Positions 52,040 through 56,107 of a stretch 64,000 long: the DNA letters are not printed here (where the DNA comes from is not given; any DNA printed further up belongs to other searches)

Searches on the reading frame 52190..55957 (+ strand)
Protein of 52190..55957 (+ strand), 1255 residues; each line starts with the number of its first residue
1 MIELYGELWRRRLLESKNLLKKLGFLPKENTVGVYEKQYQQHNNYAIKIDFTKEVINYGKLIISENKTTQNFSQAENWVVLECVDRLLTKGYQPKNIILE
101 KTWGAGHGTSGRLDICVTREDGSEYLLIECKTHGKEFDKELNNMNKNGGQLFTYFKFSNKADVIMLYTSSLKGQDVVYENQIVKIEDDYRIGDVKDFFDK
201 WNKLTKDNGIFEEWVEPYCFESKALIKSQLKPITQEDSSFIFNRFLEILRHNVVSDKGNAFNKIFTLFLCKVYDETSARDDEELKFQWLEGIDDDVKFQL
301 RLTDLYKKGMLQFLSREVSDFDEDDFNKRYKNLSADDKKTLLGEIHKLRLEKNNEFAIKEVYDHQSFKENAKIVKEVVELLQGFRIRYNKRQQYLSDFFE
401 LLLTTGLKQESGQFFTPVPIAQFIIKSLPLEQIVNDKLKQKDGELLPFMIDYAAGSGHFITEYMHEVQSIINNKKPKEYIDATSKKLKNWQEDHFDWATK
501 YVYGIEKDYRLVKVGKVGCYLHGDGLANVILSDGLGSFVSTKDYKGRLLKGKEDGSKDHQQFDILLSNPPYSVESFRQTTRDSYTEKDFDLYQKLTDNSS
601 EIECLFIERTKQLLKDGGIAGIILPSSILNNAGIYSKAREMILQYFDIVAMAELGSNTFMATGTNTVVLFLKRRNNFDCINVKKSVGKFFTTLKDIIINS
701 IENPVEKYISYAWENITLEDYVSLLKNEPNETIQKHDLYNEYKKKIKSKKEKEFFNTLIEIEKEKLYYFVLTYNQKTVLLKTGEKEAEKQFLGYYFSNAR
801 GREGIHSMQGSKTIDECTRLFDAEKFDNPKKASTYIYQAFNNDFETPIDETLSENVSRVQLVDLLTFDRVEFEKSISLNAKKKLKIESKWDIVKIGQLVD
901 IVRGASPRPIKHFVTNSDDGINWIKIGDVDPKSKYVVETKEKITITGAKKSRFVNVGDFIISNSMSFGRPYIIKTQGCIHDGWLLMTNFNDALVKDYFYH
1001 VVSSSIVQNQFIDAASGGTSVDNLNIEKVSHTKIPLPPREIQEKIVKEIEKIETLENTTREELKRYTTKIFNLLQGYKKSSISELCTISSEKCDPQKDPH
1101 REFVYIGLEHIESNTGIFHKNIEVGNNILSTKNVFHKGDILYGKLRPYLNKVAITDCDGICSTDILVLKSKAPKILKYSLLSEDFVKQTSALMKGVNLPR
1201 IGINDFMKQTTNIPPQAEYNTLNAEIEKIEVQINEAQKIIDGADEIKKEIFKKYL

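Call 6: search_protein_families(library=pfam, proteins=[window:52190-55957:+], max_evalue=0.01)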
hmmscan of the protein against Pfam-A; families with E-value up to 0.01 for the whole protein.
window:52190-55957:+ (1255 aa): 4 families
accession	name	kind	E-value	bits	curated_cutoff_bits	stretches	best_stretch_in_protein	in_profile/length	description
PF02384.22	N6_Mtase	-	2.9e-22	79.8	20.4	1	393-753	4-310/311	N-6 DNA Methylase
PF01420.25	Methylase_S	-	2.1e-14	54.5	22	2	888-1065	2-168/168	Type I restriction modification DNA specificity domain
PF07669.17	Eco57I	-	1.6e-12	48.3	25.3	1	503-655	69-166/171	Eco57I restriction-modification methylase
PF13588.12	HSDR_N_2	-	3.5e-05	24.3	25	1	77-142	3-72/110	Type I restriction enzyme R protein N terminus (HSDR_N)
